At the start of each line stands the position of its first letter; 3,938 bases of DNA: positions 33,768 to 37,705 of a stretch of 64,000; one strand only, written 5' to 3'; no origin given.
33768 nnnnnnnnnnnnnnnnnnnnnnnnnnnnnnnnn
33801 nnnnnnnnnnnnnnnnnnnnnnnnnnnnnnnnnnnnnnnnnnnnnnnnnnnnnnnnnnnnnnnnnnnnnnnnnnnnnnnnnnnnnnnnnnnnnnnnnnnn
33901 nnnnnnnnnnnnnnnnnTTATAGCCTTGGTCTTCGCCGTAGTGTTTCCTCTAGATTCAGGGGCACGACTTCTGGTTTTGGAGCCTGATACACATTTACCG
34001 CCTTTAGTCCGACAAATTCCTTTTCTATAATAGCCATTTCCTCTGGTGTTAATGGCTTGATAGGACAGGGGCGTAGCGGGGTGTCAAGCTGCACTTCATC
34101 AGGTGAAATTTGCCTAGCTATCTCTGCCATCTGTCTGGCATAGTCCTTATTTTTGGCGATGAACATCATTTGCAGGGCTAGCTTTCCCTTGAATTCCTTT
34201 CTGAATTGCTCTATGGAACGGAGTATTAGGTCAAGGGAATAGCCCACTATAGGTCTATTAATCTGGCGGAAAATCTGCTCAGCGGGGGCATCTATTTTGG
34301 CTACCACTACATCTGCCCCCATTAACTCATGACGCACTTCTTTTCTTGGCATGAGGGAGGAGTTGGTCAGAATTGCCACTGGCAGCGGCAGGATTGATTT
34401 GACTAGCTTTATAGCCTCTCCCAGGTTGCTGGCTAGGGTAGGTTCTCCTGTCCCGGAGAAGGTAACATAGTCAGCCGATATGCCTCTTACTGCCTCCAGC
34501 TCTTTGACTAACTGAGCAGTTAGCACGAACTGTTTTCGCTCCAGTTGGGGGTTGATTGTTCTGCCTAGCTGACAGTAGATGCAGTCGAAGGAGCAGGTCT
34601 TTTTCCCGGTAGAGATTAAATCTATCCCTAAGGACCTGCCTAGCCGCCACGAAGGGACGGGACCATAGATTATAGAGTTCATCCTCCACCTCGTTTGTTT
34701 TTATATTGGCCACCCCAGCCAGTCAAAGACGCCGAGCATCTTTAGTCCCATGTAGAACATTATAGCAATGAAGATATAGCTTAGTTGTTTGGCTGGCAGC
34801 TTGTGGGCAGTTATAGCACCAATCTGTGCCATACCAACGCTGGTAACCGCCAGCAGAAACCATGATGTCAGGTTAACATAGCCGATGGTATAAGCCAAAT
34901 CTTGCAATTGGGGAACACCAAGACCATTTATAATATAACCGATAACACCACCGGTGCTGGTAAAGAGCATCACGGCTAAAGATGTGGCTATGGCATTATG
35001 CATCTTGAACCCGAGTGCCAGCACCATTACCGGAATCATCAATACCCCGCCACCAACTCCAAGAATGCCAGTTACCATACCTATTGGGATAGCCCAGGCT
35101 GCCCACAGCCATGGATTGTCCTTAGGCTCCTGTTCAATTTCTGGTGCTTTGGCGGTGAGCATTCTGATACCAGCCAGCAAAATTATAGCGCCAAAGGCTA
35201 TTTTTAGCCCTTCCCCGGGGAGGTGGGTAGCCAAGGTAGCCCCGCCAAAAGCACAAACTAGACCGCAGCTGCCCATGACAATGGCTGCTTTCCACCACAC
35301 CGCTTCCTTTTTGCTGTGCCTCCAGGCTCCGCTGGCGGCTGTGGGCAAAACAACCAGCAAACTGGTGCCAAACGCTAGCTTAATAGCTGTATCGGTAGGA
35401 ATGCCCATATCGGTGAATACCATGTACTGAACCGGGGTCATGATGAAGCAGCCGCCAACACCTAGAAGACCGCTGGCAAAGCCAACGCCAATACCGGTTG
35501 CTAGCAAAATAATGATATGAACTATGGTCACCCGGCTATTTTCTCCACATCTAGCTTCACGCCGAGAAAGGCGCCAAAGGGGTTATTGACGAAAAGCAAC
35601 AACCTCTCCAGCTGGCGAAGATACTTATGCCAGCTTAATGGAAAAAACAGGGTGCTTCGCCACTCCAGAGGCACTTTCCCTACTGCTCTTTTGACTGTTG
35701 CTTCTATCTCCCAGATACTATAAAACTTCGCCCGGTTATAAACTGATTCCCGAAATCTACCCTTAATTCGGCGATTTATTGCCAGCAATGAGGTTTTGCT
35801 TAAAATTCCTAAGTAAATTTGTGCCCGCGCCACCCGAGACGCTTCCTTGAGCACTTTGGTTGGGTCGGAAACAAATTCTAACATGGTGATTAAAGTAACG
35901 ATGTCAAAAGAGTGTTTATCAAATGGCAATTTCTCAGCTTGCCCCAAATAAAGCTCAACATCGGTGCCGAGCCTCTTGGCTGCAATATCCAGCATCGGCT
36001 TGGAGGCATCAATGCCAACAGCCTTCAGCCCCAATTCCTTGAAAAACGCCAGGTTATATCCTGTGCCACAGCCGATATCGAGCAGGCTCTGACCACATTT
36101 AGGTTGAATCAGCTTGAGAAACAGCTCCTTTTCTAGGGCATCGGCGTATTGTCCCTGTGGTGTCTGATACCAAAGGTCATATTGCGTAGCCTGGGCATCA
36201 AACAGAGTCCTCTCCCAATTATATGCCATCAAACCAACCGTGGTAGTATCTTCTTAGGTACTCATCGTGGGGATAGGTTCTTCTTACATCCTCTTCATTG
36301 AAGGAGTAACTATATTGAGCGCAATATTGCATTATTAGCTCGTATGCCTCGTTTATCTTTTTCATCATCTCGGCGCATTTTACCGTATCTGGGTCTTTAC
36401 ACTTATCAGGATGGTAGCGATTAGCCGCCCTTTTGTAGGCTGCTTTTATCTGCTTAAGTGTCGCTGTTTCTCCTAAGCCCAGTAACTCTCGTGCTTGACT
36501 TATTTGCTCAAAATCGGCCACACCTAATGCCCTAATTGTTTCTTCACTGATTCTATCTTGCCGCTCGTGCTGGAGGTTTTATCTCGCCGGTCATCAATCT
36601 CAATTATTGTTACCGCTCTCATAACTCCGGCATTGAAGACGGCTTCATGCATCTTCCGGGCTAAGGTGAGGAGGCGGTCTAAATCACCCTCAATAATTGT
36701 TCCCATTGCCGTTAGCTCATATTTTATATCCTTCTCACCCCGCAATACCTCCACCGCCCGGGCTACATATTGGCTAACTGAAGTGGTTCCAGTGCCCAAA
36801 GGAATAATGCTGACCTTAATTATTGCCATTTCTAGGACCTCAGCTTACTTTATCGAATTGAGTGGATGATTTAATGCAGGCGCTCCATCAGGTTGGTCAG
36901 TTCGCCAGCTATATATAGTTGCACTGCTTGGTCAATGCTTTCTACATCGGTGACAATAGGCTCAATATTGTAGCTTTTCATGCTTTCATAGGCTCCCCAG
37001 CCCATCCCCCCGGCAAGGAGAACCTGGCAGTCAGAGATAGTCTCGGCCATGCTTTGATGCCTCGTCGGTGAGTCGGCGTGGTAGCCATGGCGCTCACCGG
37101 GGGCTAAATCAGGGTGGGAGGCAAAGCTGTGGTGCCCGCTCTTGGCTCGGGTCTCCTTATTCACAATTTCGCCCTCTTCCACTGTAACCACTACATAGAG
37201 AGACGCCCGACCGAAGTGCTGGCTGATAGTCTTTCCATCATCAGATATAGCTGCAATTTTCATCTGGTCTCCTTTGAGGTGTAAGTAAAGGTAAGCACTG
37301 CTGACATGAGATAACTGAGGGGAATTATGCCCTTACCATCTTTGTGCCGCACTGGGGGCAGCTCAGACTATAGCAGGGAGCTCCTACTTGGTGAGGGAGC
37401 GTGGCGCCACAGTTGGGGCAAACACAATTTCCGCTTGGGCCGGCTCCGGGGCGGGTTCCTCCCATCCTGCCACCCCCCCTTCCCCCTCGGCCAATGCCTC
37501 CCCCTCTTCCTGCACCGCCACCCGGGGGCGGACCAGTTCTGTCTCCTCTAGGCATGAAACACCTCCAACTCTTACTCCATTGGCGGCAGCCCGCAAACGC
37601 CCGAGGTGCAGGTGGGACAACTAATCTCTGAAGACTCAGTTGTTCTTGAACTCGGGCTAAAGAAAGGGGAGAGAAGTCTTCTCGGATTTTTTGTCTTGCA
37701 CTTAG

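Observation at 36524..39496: Operon of NifX/MTH1175-like proteins, zinc ribbons and multiple low-complexity DUF5320-type proteins: candidate uncharacterised system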

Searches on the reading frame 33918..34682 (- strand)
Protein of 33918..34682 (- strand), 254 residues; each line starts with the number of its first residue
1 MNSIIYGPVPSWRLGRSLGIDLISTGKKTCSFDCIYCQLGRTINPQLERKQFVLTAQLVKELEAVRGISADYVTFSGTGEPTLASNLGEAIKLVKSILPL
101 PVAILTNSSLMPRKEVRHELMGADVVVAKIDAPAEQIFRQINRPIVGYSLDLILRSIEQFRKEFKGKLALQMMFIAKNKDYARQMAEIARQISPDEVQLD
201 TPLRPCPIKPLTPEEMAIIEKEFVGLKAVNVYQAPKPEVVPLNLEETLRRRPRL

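Call 50: search_protein_families(library=ncbifam, proteins=[window:33918-34682:-], max_evalue=0.001)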
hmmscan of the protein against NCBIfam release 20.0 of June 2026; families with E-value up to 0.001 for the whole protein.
window:33918-34682:- (254 aa): 14 families
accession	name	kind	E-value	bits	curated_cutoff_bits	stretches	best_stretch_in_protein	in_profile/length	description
TIGR04317.1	W_rSAM_matur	equivalog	7.8e-11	41.7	380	1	28-197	12-179/349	tungsten cofactor oxidoreductase radical SAM maturase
TIGR02668.1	moaA_archaeal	equivalog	2.7e-09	36.4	325.25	1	27-199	17-183/303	GTP 3',8-cyclase MoaA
NF038283.1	viperin_w_prok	equivalog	1.1e-08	34.7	180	1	28-222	10-205/281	viperin family antiviral radical SAM protein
TIGR02666.1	moaA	equivalog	3.8e-08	32.7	284.05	1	29-190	19-181/336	GTP 3',8-cyclase MoaA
TIGR02495.1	NrdG2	equivalog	1.1e-07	31.4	131.15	1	29-194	25-182/193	anaerobic ribonucleoside-triphosphate reductase activating protein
TIGR03972.1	rSAM_TYW1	equivalog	5.3e-07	29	317.95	1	69-197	118-243/297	4-demethylwyosine synthase TYW1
NF001199.0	PRK00164.2-1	equivalog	3.4e-06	26.4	231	1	27-190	19-176/308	GTP 3',8-cyclase MoaA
TIGR04100.1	rSAM_pair_X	hypoth_equivalog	9.4e-06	25.3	262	1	55-164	47-161/197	TIGR04100 family radical SAM protein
TIGR04311.1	rSAM_Geo_metal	subfamily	0.00018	20.6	400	1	30-187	13-169/423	radical SAM/SPASM family putative metalloenzyme maturase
NF053743.1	LipS2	equivalog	0.00027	20.5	270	1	27-168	30-168/292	LipS2 family lipoyl synthase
TIGR03365.1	Bsubt_queE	equivalog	0.00033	20.2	206.1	1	26-106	28-107/238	7-carboxy-7-deazaguanine synthase QueE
TIGR04038.1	tatD_link_rSAM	subfamily_domain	0.00049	19.9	129.7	1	28-160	16-153/192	TatD family nuclease-associated radical SAM protein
TIGR02493.1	PFLA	equivalog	0.00068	19.1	231.75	1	29-143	24-139/235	pyruvate formate-lyase-activating protein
TIGR04321.1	spiroSPASM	subfamily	0.00071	18.4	250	0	28-182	239-398/510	spiro-SPASM protein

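Call 81: search_protein_families(library=padloc, proteins=[window:33918-34682:-], max_evalue=0.001)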
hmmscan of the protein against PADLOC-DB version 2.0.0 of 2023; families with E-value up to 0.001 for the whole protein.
window:33918-34682:- (254 aa): 2 families
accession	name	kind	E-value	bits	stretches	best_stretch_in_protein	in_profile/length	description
PDLC02904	pVip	-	4.9e-11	40.7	1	28-223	11-190/262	Viperins associated with kinases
PDLC02903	pVip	-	5.6e-09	33.8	1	28-199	8-168/257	Viperins not associated with kinases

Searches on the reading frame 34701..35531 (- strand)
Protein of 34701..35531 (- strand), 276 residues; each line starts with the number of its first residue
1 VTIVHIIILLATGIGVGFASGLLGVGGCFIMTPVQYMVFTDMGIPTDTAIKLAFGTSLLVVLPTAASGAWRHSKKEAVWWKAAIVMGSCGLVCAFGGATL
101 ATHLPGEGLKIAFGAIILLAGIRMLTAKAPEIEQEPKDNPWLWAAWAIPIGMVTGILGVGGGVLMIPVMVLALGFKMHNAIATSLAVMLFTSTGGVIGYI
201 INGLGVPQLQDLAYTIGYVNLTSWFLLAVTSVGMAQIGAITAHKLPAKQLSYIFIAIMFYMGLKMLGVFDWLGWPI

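Call 50: search_protein_families(library=ncbifam, proteins=[window:34701-35531:-], max_evalue=0.001)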
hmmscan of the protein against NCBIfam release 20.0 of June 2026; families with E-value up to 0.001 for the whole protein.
window:34701-35531:- (276 aa): 1 family
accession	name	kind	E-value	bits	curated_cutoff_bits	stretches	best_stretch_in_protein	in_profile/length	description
NF040961.1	MamO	equivalog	2.7e-09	35.9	800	1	145-266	533-648/648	magnetosome protein MamO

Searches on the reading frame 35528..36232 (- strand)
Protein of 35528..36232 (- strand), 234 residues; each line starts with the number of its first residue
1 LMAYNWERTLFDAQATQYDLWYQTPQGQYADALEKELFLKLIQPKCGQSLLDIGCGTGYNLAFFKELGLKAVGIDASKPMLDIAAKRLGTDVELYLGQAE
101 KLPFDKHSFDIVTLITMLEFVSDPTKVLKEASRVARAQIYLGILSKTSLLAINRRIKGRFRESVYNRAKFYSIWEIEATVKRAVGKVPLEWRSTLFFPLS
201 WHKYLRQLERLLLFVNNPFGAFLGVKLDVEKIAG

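Call 3: search_protein_families(library=pfam, proteins=[window:35528-36232:-], max_evalue=0.1)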
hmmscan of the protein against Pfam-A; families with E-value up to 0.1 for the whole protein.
window:35528-36232:- (234 aa): 10 families
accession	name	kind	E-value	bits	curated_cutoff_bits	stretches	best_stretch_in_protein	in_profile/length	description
PF08241.18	Methyltransf_11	-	5.9e-22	78.6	21.2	1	51-136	1-88/95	Methyltransferase domain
PF13649.12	Methyltransf_25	-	2.7e-19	70.1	27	1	51-136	2-94/97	Methyltransferase domain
PF13847.12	Methyltransf_31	-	6.3e-14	52.3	27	1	47-147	4-113/145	Methyltransferase domain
PF08242.18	Methyltransf_12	-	8.4e-14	52.5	30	1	51-136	1-93/98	Methyltransferase domain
PF01209.24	Ubie_methyltran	-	2.6e-13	50.3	20.1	1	11-137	13-145/233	ubiE/COQ5 methyltransferase family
PF13489.12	Methyltransf_23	-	2.1e-12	47.5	27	1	36-136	15-109/164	Methyltransferase domain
PF07021.18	MetW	-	4e-08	33.6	21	1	39-139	8-106/193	Methionine biosynthesis protein MetW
PF01135.25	PCMT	-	0.00014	22.2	20.3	1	37-90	64-120/210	Protein-L-isoaspartate(D-aspartate) O-methyltransferase (PCMT)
PF02353.26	CMAS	-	0.0036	17.1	27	1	35-89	51-106/273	Mycolic acid cyclopropane synthetase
PF08003.17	Methyltransf_9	-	0.004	16.6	23.8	1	40-128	109-202/315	Protein of unknown function (DUF1698)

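Call 4: search_protein_families(library=ncbifam, proteins=[window:35528-36232:-], max_evalue=0.1)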
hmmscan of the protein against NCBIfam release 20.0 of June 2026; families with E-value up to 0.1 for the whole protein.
window:35528-36232:- (234 aa): 50 families (the best 25 are shown)
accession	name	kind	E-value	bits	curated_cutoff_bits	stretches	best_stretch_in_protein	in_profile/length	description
TIGR01934.1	MenG_MenH_UbiE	subfamily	1.4e-18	67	158.35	1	9-146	3-144/223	ubiquinone/menaquinone biosynthesis methyltransferase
NF045667.1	MTase_DVU1556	equivalog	4.1e-18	65.6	155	1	39-141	15-117/213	DVU_1556 family methyltransferase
NF001244.0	PRK00216.1-5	equivalog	3.2e-17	62.6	216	1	9-145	12-155/236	bifunctional demethylmenaquinone methyltransferase/2-methoxy-6-polyprenyl-1,4-benzoquinol methylase UbiE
NF001241.0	PRK00216.1-2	equivalog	3.2e-15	56.4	327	1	9-138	15-142/231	demethylmenaquinone methyltransferase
TIGR02072.1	BioC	equivalog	2.2e-14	53.9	184.95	1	40-189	30-176/244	malonyl-ACP O-methyltransferase BioC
NF001243.0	PRK00216.1-4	equivalog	3.2e-13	49.5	235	1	38-137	39-145/237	demethylmenaquinone methyltransferase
NF041255.1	mycofact_MftM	equivalog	1.5e-12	47.5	200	1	47-139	140-237/289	mycofactocin oligosaccharide methyltransferase MftM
TIGR02752.1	MenG_heptapren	equivalog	1.7e-12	47.4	419.85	1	38-137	37-143/231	demethylmenaquinone methyltransferase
NF043040.1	corrin_prot_MT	hypoth_equivalog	1.8e-12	47.1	180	1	11-136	8-140/216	corrinoid protein-associated methyltransferase CpaM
TIGR01983.1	UbiG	equivalog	3e-12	46.3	102.95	1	44-138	47-146/228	bifunctional 2-polyprenyl-6-hydroxyphenol methylase/3-demethylubiquinol 3-O-methyltransferase UbiG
NF047649.1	MTase_UXPK_star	exception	6.1e-11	41.9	460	1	45-136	76-174/283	methyltransferase/UXPK-star double selenoprotein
NF007610.0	PRK10258.1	equivalog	3e-10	39.8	342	1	13-148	15-145/251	malonyl-ACP O-methyltransferase BioC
NF045882.1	PLipidMtase_Leg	equivalog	6.2e-10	39.2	390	1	46-138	42-138/207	phospholipid N-methyltransferase PmtA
TIGR02081.1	metW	equivalog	2.5e-09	36.9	189.5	1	39-139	8-106/194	methionine biosynthesis protein MetW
NF041537.1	ArsM_AhpD_UU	exception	5.5e-09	35.3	510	1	46-136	76-173/345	arsenite methyltransferase/AhpD domain selenoprotein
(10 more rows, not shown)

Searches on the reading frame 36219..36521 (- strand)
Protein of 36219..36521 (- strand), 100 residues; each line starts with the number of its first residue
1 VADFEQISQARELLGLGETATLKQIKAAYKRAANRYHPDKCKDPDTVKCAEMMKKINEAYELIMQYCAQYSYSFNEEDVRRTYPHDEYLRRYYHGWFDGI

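Call 3: search_protein_families(library=pfam, proteins=[window:36219-36521:-], max_evalue=0.1)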
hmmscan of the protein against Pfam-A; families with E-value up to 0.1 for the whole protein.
window:36219-36521:- (100 aa): 3 families
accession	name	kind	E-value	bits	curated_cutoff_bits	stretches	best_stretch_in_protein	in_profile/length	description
PF00226.36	DnaJ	-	1.5e-13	51.1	27.8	1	12-64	4-54/63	DnaJ domain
PF04609.17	MCR_C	-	0.041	13.5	25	1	18-89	194-265/271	Methyl-coenzyme M reductase operon protein C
PF07710.16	P53_tetramer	-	0.086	12.7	20.7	0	51-62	23-34/42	P53 tetramerisation motif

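Call 4: search_protein_families(library=ncbifam, proteins=[window:36219-36521:-], max_evalue=0.1)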
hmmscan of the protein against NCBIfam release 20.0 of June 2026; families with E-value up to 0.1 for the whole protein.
window:36219-36521:- (100 aa): 15 families
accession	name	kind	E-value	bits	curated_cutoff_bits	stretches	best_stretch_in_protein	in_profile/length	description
TIGR02349.1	DnaJ_bact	equivalog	4.4e-12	46.1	377.2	1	12-66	4-56/354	molecular chaperone DnaJ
NF008035.0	PRK10767.1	subfamily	1.3e-10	40.9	338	1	12-66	8-60/374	molecular chaperone DnaJ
NF050028.1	CldAdptActJ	equivalog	1.3e-09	38.4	150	1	12-72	6-69/93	cold adaptation protein ActJcold adaptation protein ActJ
NF010874.0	PRK14281.1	equivalog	1.8e-09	37.2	619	1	12-64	7-57/397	chaperone protein DnaJ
NF010892.0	PRK14299.1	equivalog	2.8e-09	36.6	392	1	13-64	9-57/291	chaperone protein DnaJ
NF037946.1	terminal_TopJ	equivalog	2.9e-09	36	300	1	12-62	9-56/810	terminal organelle assembly protein TopJ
NF010885.0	PRK14292.1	equivalog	4e-09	35.9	585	1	11-63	5-54/371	chaperone protein DnaJ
NF007618.0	PRK10266.1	equivalog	9.1e-09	35.2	403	1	13-65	9-58/306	curved DNA-binding protein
NF006948.0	PRK09430.1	equivalog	7.4e-08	32.3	162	1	5-65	197-262/267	co-chaperone DjlA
TIGR03835.1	termin_org_DnaJ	equivalog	8.5e-08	31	512.25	1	12-63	6-54/871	terminal organelle assembly protein TopJ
NF010894.0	PRK14301.1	equivalog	4.4e-07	29.2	548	1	12-65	8-59/373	chaperone protein DnaJ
NF010871.0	PRK14278.1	equivalog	5.2e-06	25.6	502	1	13-64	8-56/378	molecular chaperone DnaJ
NF010872.0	PRK14279.1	equivalog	7.2e-06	25.3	556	1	14-69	15-68/394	molecular chaperone DnaJ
NF006502.0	PRK08937.3-2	equivalog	0.00043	19.8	259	1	11-67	206-265/275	adenylosuccinate lyase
TIGR03274.1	methan_mark_7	hypoth_equivalog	0.038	13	349.15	1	18-90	193-265/302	methanogenesis marker 7 protein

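Call 81: search_protein_families(library=padloc, proteins=[window:36219-36521:-], max_evalue=0.001)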
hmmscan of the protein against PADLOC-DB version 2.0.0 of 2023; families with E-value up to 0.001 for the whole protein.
window:36219-36521:- (100 aa): 0 families

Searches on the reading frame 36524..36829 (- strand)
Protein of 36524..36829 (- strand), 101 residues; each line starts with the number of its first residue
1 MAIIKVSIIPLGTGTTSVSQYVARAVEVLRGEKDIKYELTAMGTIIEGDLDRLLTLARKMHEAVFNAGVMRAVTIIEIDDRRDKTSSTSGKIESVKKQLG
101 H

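Call 3: search_protein_families(library=pfam, proteins=[window:36524-36829:-], max_evalue=0.1)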
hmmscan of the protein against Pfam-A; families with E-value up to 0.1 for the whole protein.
window:36524-36829:- (101 aa): 1 family
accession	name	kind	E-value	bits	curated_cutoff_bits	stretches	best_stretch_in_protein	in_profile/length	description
PF01910.22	Thiamine_BP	-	4e-32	110.5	24.9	1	5-96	2-92/92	Thiamine-binding protein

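Call 4: search_protein_families(library=ncbifam, proteins=[window:36524-36829:-], max_evalue=0.1)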
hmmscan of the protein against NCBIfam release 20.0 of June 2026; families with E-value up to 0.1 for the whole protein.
window:36524-36829:- (101 aa): 1 family
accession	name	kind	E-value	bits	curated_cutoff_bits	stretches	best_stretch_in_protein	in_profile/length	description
TIGR00106.1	TIGR00106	hypoth_equivalog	1.3e-32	112.2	54.7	1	3-99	2-97/97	MTH1187 family thiamine-binding protein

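Call 24: search_solved_structures(query=window:36524-36829:-, max_evalue=1)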
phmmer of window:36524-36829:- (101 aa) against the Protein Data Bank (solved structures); distinct sequences matched with E-value up to 1: 5.
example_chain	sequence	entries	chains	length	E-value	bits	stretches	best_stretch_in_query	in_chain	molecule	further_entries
1lxn_A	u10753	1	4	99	2.3e-21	79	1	4-98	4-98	HYPOTHETICAL PROTEIN MTH1187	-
2eky_A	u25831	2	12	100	2.3e-18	69.5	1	3-95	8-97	UPF0045 protein MJ1052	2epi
1lxj_A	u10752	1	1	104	3.6e-10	43.3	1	4-99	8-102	HYPOTHETICAL 11.5KDA PROTEIN IN HTB2-NTH2 INTERGENIC REGION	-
1yqh_A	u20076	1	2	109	7.4e-08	35.9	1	5-82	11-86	IG hypothetical 16092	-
7fad_B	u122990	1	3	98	0.23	15.2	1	16-63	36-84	Mitotic-spindle organizing protein 2B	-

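Call 81: search_protein_families(library=padloc, proteins=[window:36524-36829:-], max_evalue=0.001)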
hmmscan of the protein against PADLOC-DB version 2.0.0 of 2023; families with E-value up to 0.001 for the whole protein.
window:36524-36829:- (101 aa): 0 families

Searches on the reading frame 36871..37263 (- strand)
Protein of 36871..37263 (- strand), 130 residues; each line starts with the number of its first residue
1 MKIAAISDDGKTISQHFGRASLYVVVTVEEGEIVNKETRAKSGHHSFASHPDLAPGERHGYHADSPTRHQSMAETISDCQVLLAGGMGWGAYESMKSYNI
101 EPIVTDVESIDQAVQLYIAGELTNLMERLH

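Call 3: search_protein_families(library=pfam, proteins=[window:36871-37263:-], max_evalue=0.1)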
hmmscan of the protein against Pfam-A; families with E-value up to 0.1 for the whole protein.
window:36871-37263:- (130 aa): 1 family
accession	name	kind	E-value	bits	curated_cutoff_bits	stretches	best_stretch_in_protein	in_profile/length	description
PF02579.22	Nitro_FeMo-Co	-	6.9e-16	58.8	26.3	1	9-118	1-93/94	Dinitrogenase iron-molybdenum cofactor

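Call 4: search_protein_families(library=ncbifam, proteins=[window:36871-37263:-], max_evalue=0.1)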
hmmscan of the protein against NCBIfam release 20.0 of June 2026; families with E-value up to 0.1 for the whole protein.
window:36871-37263:- (130 aa): 4 families
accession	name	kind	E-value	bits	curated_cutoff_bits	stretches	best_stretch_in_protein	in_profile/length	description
NF041136.1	MrpORP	equivalog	2.9e-09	36.7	450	2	1-45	265-308/365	iron-sulfur cluster carrier protein MrpORP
TIGR01290.1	nifB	equivalog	4.2e-05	22.5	343.65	1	2-115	331-435/441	nitrogenase cofactor biosynthesis protein NifB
TIGR02663.1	nifX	equivalog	0.00011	22.6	112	1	1-114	1-100/119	nitrogen fixation protein NifX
NF003334.0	PRK04342.1-3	equivalog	0.093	11.7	658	0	93-129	158-195/354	DNA topoisomerase IV subunit A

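Call 23: search_solved_structures(query=window:36871-37263:-, max_evalue=1)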
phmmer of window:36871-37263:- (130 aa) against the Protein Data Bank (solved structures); distinct sequences matched with E-value up to 1: 5.
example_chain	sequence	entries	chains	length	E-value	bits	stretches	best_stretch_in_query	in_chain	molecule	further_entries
2yx6_A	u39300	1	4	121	0.053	16.9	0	11-38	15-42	Hypothetical protein PH0822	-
1eo1_A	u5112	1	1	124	0.086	16.2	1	6-38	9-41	HYPOTHETICAL PROTEIN MTH1175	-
1rdu_A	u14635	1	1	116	0.13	15.6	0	68-125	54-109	conserved hypothetical protein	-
1t3v_A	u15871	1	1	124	0.28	14.5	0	11-35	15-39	conserved hypothetical protein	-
1o13_A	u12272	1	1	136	0.37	14.1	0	11-35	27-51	probable NifB protein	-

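Call 81: search_protein_families(library=padloc, proteins=[window:36871-37263:-], max_evalue=0.001)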
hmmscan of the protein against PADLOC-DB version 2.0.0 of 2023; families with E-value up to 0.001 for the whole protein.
window:36871-37263:- (130 aa): 0 families

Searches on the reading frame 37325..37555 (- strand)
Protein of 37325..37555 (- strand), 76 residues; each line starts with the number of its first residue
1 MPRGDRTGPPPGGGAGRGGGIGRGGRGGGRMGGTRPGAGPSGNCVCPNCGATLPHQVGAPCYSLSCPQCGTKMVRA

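Call 3: search_protein_families(library=pfam, proteins=[window:37325-37555:-], max_evalue=0.1)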
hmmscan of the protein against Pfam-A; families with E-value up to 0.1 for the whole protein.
window:37325-37555:- (76 aa): 14 families
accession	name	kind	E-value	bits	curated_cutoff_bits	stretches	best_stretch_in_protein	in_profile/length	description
PF13240.11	Zn_Ribbon_1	-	0.00039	20.6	25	0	46-53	2-9/23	zinc-ribbon domain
PF13248.11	Zn_ribbon_3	-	0.0019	18.1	27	0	65-73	4-11/26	zinc-ribbon domain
PF23548.1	Zn_ribbon_FGT1_2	-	0.0036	17.3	27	0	43-54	20-31/35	FORGETTER1 second zinc ribbon domain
PF12773.13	DZR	-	0.0076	16.8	27.3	1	40-72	9-33/45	Double zinc ribbon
PF08271.17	Zn_Ribbon_TF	-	0.0096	15.9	29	0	42-51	18-27/43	TFIIB zinc-binding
PF24463.1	DUF7577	-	0.012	15.6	28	0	65-71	4-10/27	Domain of unknown function (DUF7577)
PF10571.15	UPF0547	-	0.014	16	29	0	46-55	3-12/26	Uncharacterised protein family UPF0547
PF01396.24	Zn_ribbon_Top1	-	0.02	15.1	32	0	65-74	3-12/39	Topoisomerase DNA binding C4 zinc finger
PF03119.21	DNA_ligase_ZBD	-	0.023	15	25.8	0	66-75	2-11/27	NAD-dependent DNA ligase C4 zinc finger domain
PF18439.7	zf_UBZ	-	0.036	14.2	25.6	0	45-55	4-14/32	Ubiquitin-Binding Zinc Finger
PF14803.11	Zn_ribbon_Nudix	-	0.045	14.1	25.6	0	66-74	3-11/34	Nudix N-terminal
PF13005.12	zf-IS66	-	0.059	14.2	27.3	0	44-59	2-16/46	zinc-finger binding domain of transposase IS66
PF14319.11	Zn_Tnp_IS91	-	0.075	13.5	26.3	1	44-73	39-66/90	Transposase zinc-binding domain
PF09297.16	Zn_ribbon_NUD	-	0.08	13.1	24.8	0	66-76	6-16/32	NADH pyrophosphatase zinc ribbon domain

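Call 4: search_protein_families(library=ncbifam, proteins=[window:37325-37555:-], max_evalue=0.1)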
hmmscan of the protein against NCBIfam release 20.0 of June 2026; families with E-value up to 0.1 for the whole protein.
window:37325-37555:- (76 aa): 1 family
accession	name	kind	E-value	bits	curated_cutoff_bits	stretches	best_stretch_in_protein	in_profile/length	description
NF041909.1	HVO_2753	equivalog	0.095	12.6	80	0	46-75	12-38/59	HVO_2753 family zinc finger protein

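Call 81: search_protein_families(library=padloc, proteins=[window:37325-37555:-], max_evalue=0.001)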
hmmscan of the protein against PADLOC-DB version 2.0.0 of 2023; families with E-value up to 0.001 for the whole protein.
window:37325-37555:- (76 aa): 0 families
